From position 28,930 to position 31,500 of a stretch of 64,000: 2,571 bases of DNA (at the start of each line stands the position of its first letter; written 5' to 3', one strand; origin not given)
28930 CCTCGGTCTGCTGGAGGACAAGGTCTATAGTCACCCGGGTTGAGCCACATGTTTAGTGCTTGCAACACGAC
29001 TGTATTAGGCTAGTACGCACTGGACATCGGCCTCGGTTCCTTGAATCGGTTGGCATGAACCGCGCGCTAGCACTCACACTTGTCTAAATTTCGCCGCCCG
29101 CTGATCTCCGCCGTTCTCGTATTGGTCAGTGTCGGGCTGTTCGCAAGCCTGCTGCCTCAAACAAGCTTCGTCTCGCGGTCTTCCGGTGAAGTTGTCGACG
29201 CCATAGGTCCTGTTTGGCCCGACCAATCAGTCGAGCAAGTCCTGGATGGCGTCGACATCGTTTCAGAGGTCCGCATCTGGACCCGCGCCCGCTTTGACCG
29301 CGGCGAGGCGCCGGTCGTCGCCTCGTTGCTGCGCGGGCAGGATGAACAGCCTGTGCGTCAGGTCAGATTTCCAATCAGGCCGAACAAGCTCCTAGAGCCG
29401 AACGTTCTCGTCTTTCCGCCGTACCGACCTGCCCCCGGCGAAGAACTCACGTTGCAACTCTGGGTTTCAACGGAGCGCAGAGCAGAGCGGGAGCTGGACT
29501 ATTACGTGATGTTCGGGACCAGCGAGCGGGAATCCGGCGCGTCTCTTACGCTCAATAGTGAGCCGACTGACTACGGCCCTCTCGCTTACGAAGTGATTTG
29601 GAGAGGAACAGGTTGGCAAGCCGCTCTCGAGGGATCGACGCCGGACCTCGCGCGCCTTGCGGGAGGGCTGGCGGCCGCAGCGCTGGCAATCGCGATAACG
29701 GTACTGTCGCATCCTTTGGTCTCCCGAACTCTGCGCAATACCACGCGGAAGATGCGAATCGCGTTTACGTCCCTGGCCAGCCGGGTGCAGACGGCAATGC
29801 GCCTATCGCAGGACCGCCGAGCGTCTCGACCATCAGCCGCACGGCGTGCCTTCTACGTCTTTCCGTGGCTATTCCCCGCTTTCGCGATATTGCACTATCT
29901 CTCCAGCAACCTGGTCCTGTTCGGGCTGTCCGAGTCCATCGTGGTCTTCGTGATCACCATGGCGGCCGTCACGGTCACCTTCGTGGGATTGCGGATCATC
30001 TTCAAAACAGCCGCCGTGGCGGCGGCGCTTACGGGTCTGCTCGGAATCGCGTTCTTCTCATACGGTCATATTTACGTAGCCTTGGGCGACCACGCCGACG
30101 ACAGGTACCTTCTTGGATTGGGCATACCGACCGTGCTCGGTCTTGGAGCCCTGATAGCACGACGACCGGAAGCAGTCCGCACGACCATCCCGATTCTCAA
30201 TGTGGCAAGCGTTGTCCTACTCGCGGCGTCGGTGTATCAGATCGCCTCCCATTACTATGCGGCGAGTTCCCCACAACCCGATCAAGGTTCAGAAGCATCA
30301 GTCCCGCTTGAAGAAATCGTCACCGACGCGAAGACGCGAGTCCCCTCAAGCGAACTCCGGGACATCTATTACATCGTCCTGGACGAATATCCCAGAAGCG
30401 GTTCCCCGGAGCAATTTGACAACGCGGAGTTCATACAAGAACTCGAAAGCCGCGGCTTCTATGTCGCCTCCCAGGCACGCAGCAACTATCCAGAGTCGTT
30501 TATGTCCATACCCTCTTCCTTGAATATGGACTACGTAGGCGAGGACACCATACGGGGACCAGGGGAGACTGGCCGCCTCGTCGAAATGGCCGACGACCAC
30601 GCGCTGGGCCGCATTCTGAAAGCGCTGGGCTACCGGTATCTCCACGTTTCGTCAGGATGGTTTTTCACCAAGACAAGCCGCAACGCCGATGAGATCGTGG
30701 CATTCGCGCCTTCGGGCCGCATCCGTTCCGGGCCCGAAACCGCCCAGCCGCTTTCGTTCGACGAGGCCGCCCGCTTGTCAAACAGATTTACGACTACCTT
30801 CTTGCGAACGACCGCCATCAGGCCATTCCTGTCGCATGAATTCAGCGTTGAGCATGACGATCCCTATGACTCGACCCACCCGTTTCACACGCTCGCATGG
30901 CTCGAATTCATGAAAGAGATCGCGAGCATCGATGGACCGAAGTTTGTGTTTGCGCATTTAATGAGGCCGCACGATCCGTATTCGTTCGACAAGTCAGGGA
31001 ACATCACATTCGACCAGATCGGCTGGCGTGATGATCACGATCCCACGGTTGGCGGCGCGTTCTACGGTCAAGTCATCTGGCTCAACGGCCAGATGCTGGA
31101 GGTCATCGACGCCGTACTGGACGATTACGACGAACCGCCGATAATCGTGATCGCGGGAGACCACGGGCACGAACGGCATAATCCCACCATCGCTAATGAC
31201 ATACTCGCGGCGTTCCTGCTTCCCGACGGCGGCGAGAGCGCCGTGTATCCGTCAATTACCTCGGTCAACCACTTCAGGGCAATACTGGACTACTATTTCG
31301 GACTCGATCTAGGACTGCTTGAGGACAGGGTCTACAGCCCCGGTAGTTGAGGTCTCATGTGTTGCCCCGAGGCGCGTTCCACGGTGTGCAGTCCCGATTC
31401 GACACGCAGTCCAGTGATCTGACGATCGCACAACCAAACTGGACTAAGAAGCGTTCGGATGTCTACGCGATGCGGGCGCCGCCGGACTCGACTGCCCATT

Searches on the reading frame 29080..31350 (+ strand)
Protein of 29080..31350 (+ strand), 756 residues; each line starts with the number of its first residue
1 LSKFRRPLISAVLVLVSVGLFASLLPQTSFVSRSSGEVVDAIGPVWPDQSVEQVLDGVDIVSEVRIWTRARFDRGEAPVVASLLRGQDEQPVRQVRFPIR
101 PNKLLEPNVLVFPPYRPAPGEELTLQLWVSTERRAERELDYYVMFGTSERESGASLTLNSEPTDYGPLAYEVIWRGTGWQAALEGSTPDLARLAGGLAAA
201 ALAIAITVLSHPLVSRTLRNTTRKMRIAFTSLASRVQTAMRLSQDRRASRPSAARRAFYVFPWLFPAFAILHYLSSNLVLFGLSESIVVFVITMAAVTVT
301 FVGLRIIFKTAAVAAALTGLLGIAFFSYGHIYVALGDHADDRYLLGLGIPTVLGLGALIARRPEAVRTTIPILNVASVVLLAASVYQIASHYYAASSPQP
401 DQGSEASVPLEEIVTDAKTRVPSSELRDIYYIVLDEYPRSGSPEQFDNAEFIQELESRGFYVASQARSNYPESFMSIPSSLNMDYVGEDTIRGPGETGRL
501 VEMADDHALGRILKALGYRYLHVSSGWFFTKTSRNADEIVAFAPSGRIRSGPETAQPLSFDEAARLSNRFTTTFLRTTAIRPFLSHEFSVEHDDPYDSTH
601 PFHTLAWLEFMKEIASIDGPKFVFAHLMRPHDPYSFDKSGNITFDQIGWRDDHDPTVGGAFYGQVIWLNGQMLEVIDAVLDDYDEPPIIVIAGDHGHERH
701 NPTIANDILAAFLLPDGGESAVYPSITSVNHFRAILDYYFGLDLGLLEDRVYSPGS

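Call 9: search_protein_families(library=pfam, proteins=[window:29080-31350:+], max_evalue=1)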
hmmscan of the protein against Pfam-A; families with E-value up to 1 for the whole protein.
window:29080-31350:+ (756 aa): 1 family
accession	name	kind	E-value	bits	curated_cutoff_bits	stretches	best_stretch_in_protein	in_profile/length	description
PF00884.28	Sulfatase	-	3.2e-05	23.8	25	1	502-701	76-247/301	Sulfatase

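Call 31: search_protein_families(library=ncbifam, proteins=[window:29080-31350:+], max_evalue=0.1)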
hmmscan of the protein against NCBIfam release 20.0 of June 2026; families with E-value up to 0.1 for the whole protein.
window:29080-31350:+ (756 aa): 0 families
